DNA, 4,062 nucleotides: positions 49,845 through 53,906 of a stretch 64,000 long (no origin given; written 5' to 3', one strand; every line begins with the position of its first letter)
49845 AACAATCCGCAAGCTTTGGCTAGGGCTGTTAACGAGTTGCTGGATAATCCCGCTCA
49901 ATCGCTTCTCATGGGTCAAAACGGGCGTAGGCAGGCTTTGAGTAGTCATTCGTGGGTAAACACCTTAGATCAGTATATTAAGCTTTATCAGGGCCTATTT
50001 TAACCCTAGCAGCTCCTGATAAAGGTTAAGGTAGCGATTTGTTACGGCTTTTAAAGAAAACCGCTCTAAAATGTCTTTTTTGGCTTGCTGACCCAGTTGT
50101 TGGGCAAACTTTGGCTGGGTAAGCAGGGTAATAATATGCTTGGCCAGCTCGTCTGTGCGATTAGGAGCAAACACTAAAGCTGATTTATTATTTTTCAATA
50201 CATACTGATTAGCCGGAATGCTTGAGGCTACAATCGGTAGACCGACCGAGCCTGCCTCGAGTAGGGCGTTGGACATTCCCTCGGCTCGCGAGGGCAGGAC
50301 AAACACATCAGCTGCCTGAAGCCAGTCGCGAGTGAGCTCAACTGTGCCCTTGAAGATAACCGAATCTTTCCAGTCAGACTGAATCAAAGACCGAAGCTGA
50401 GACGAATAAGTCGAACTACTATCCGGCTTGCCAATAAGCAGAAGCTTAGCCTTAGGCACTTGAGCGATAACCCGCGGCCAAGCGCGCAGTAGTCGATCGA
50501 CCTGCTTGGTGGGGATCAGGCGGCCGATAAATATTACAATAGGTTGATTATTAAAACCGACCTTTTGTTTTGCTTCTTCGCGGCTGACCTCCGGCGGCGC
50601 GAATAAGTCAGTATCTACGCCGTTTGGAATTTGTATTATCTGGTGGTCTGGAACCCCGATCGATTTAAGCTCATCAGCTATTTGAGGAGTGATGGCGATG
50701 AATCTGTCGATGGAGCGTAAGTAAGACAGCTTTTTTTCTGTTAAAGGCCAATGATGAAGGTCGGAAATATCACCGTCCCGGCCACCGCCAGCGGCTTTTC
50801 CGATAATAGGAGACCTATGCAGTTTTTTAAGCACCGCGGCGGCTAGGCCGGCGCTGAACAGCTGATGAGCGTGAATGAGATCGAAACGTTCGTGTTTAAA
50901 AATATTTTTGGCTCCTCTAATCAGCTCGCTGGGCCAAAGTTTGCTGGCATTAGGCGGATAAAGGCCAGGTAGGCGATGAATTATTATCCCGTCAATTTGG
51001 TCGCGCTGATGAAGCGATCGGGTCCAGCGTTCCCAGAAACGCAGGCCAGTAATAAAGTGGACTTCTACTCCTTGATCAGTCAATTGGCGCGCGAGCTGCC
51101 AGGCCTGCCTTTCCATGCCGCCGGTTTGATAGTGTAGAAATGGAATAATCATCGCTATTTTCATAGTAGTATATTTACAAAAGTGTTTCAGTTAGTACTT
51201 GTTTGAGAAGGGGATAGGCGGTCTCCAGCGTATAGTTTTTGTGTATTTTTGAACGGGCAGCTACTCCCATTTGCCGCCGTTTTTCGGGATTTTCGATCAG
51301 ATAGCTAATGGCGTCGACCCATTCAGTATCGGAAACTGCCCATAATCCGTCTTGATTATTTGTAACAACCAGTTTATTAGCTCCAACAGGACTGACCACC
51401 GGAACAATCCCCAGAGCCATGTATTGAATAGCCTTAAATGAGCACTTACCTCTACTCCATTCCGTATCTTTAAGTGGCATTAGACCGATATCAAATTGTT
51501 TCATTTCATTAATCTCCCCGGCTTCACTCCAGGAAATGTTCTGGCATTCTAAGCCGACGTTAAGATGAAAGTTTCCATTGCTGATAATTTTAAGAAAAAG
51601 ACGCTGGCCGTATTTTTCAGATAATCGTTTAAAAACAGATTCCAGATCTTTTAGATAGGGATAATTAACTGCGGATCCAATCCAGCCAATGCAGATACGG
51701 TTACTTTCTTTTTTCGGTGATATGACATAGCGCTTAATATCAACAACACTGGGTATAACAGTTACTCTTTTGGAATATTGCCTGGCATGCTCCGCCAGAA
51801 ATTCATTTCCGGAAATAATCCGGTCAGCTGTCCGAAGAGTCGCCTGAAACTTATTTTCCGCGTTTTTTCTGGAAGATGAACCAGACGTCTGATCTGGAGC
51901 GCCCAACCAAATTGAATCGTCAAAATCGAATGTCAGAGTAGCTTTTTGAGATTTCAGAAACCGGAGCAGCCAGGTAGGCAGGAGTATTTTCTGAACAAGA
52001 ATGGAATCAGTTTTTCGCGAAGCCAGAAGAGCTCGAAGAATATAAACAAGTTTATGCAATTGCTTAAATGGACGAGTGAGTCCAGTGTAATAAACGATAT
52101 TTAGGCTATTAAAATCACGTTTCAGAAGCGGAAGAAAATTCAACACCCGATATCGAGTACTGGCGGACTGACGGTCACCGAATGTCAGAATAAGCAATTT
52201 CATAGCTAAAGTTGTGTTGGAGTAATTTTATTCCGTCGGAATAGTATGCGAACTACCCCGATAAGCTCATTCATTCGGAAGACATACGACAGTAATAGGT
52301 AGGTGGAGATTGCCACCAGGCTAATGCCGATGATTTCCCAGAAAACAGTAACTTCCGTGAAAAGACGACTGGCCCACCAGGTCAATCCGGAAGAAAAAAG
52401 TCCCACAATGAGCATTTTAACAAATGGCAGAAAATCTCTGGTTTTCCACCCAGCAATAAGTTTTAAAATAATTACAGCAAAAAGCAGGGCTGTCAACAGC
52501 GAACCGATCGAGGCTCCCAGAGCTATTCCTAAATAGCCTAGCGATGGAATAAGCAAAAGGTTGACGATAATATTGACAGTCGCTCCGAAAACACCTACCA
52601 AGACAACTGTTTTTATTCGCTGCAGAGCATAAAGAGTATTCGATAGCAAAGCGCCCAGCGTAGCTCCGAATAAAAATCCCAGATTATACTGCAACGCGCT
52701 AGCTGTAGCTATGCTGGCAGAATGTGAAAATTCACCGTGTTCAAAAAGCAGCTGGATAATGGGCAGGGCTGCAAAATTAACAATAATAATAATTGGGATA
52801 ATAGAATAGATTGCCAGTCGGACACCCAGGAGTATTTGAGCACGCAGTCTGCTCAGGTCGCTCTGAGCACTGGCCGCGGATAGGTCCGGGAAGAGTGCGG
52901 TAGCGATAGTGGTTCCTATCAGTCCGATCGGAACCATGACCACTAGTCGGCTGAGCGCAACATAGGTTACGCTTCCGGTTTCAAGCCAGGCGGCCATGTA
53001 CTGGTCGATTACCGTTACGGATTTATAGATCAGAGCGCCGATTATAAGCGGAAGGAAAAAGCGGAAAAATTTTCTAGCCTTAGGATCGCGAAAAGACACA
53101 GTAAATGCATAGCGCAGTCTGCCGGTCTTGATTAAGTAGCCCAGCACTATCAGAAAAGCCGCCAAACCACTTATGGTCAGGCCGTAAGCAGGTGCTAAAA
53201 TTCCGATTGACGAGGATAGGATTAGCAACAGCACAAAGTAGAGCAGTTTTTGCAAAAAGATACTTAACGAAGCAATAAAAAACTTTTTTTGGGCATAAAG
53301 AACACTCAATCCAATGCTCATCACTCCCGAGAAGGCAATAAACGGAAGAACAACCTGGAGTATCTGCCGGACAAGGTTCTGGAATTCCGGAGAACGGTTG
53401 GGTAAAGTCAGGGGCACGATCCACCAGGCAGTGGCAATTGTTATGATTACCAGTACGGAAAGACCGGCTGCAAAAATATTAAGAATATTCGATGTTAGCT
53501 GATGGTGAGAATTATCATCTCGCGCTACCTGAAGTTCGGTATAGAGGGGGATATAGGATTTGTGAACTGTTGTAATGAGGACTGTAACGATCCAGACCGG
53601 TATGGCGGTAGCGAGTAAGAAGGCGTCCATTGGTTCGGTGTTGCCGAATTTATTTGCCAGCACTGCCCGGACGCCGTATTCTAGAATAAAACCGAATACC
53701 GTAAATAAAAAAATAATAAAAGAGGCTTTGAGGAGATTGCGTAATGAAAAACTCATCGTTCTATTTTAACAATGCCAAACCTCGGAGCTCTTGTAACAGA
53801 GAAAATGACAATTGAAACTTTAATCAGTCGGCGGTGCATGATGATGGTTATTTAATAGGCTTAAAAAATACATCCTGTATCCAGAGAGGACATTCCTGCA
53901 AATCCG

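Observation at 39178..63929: About 25-kb surface-glycan assembly locus built around polyprenyl-phosphate-sugar donors and several GT-C-like membrane enzymes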

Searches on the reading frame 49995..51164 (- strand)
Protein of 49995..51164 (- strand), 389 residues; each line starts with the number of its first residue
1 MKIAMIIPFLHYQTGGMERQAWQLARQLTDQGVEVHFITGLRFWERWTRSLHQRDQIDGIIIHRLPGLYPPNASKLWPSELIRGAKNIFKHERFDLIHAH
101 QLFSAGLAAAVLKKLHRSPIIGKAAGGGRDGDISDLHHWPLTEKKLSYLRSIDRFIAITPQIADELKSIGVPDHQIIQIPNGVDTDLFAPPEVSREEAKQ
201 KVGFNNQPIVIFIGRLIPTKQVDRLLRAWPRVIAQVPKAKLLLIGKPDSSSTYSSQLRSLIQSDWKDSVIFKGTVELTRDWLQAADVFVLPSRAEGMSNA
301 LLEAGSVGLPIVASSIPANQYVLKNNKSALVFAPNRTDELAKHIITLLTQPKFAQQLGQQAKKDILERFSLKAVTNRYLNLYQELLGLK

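Call 4: search_protein_families(library=pfam, proteins=[window:49995-51164:-], max_evalue=0.01)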
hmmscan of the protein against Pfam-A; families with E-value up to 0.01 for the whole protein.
window:49995-51164:- (389 aa): 7 families
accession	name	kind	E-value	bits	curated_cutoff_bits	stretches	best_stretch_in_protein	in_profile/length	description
PF00534.26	Glycos_transf_1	-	1.4e-33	116.3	26.4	1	195-363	2-171/172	Glycosyl transferases group 1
PF13692.12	Glyco_trans_1_4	-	1.6e-32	113.2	27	1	208-349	2-141/142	Glycosyl transferases group 1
PF13439.12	Glyco_transf_4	-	1.5e-26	93.9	28.5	1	15-186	2-169/170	Glycosyltransferase Family 4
PF13579.12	Glyco_trans_4_4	-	3.9e-20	73.2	29.7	1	15-182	1-158/158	Glycosyl transferase 4-like domain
PF20706.3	GT4-conflict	-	1.3e-08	34.7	26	1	149-315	144-312/385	Family 4 Glycosyltransferase in conflict systems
PF13524.12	Glyco_trans_1_2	-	1.4e-06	28.7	25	1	264-378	23-142/144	Glycosyl transferase-like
PF13477.12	Glyco_trans_4_2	-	0.0011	19.6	23.4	1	25-126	17-108/139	Glycosyl transferase 4-like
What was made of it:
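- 49995..51164 (-): GT4_3. Glycos_transf_1, 1.4e-33, and Glyco_transf_4, 1.5e-26 (call 4).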

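Call 26: search_protein_families(library=ncbifam, proteins=[window:49995-51164:-], max_evalue=0.00001)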
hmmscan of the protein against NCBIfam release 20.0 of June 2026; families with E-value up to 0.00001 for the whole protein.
window:49995-51164:- (389 aa): 39 families (the best 25 are shown)
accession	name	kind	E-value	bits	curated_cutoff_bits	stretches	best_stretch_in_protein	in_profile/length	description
TIGR03088.1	stp2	hypoth_equivalog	2.4e-39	135.5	409.05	1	10-386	9-374/374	TIGR03088 family PEP-CTERM/XrtA system glycosyltransferase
TIGR03999.1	thiol_BshA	equivalog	1.5e-32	113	273.7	1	11-386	8-374/375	N-acetyl-alpha-D-glucosaminyl L-malate synthase BshA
TIGR04063.1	stp3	hypoth_equivalog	1.1e-28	100.3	442.05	1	22-386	21-396/397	TIGR04063 family PEP-CTERM/XrtA system glycosyltransferase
NF038229.1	Glyco4_Geo_Pelo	equivalog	2e-26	92.8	400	1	91-386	53-337/338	GPMC system family 4 glycosyltransferase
NF041876.1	EPS_EpsE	equivalog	3.9e-26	92.2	400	1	158-373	168-384/389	exopolysaccharide biosynthesis GT4 family glycosyltransferase EpsE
TIGR04157.1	glyco_rSAM_CFB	subfamily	1.9e-25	89.7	400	1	144-382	162-406/406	TIGR04157 family glycosyltransferase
NF047684.1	TeichurnBiosyTuaC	equivalog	3.8e-25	88.6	550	1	93-385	108-389/391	teichuronic acid biosynthesis protein TuaC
NF038295.1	EPS_HpsP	equivalog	2.9e-24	85.8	550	1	91-386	90-388/388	hormogonium polysaccharide biosynthesis glycosyltransferase HpsP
TIGR03449.1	mycothiol_MshA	equivalog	7.5e-24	84.4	462.5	1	14-385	20-403/406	D-inositol-3-phosphate glycosyltransferase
TIGR04047.1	MSMEG_0565_glyc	hypoth_equivalog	3.8e-22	78.9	259.85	1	144-384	131-373/373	MSMEG_0565 family glycosyltransferase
TIGR02149.1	glgA_Coryne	subfamily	1.1e-20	74.1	302.4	1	149-385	142-390/391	glycogen synthase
TIGR03087.1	stp1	hypoth_equivalog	8e-20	71.4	316.65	1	173-377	195-389/397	TIGR03087 family PEP-CTERM/XrtA system glycosyltransferase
NF038011.1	PelF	equivalog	1.1e-17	64.3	100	1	170-382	276-489/489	GT4 family glycosyltransferase PelF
NF053787.1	GlcN_PG_synth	equivalog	3.7e-17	62.2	480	1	150-386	142-360/361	N-acetylglucosaminyl phosphatidylglycerol synthase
NF053513.1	Gtran_IagA_BgsA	equivalog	1.2e-15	57.3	460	1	167-386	121-332/333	LTA glycolipid anchor biosynthesis glycosyltransferase, IagA/BgsA family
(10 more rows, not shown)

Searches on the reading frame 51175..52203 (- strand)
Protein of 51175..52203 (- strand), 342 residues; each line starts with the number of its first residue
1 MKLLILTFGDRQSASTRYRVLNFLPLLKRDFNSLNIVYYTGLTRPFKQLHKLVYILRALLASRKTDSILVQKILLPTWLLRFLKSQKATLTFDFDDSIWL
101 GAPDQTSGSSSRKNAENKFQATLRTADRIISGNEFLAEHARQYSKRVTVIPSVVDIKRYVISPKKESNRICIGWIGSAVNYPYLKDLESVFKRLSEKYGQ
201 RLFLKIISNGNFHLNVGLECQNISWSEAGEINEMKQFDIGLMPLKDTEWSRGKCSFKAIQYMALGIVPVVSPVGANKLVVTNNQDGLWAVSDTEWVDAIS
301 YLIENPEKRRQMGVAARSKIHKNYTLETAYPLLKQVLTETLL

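Call 4: search_protein_families(library=pfam, proteins=[window:51175-52203:-], max_evalue=0.01)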
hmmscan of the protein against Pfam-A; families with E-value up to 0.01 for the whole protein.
window:51175-52203:- (342 aa): 4 families
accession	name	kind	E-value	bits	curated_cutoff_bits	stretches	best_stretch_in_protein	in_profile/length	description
PF00534.26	Glycos_transf_1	-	8.5e-08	32.4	26.4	1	257-318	108-171/172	Glycosyl transferases group 1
PF13524.12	Glyco_trans_1_2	-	4e-07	30.5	25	1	249-327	58-136/144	Glycosyl transferase-like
PF13692.12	Glyco_trans_1_4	-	2.6e-06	28.2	27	1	232-305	72-142/142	Glycosyl transferases group 1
PF13439.12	Glyco_transf_4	-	0.0025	18.3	28.5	1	59-158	67-170/170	Glycosyltransferase Family 4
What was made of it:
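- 51175..52203 (-): GT4_4, a divergent GT-B transferase. Glycos_transf_1, 8.5e-8 (call 4).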

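Call 8: search_protein_families(library=ncbifam, proteins=[window:51175-52203:-], max_evalue=0.01)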
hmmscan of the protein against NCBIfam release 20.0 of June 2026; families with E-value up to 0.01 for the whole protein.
window:51175-52203:- (342 aa): 4 families
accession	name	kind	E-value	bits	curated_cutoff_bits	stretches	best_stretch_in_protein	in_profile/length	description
TIGR03087.1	stp1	hypoth_equivalog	1.3e-06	27.9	316.65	1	257-338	314-395/397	TIGR03087 family PEP-CTERM/XrtA system glycosyltransferase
NF038229.1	Glyco4_Geo_Pelo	equivalog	6.4e-05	22.1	400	0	262-339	258-335/338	GPMC system family 4 glycosyltransferase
NF041876.1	EPS_EpsE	equivalog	0.00023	20.5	400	1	261-327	315-383/389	exopolysaccharide biosynthesis GT4 family glycosyltransferase EpsE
NF041139.1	TreT_Thcocales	equivalog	0.0059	15.4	775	1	269-326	340-398/412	trehalose synthase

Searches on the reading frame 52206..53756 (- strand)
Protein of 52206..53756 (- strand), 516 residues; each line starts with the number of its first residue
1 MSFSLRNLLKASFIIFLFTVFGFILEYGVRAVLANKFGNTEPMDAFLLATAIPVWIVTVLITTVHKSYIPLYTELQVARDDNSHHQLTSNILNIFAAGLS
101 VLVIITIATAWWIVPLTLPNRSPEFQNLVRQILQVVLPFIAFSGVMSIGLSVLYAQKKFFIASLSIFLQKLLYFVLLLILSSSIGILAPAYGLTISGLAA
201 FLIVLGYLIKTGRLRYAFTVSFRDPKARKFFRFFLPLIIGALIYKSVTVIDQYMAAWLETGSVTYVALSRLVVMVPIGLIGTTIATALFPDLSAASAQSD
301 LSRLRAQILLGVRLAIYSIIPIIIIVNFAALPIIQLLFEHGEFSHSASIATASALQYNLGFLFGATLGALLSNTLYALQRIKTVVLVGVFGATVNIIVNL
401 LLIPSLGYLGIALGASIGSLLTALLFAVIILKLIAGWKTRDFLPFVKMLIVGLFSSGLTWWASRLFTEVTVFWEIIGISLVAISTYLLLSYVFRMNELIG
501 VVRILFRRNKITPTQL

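Call 4: search_protein_families(library=pfam, proteins=[window:52206-53756:-], max_evalue=0.01)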
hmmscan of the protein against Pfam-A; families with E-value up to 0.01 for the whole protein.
window:52206-53756:- (516 aa): 2 families
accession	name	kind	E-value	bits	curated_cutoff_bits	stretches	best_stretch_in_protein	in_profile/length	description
PF03023.19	MurJ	-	2.5e-61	208.1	27.4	1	34-469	2-440/451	Lipid II flippase MurJ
PF01554.23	MatE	-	4.3e-05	23.7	24.9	1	236-400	1-160/161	MatE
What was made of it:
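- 52206..53756 (-): MurJ-type MOP flippase, in the B-flippase-GT4_4-GT4_3 gene string on the minus strand. PF03023, 2.5e-61 (call 4).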

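Call 26: search_protein_families(library=ncbifam, proteins=[window:52206-53756:-], max_evalue=0.00001)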
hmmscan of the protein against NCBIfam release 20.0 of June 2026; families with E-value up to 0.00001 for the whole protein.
window:52206-53756:- (516 aa): 2 families
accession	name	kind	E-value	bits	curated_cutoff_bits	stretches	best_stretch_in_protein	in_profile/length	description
TIGR01695.1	murJ_mviN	equivalog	3.9e-61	207.3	235.55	1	9-503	3-506/506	murein biosynthesis integral membrane protein MurJ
TIGR00797.1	matE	subfamily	3.6e-09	36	147.4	1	236-467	1-238/396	MATE family efflux transporter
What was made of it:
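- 52206..53756 (-): TIGR01695 at 207 bits, below its 235.6 cut-off (call 26).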
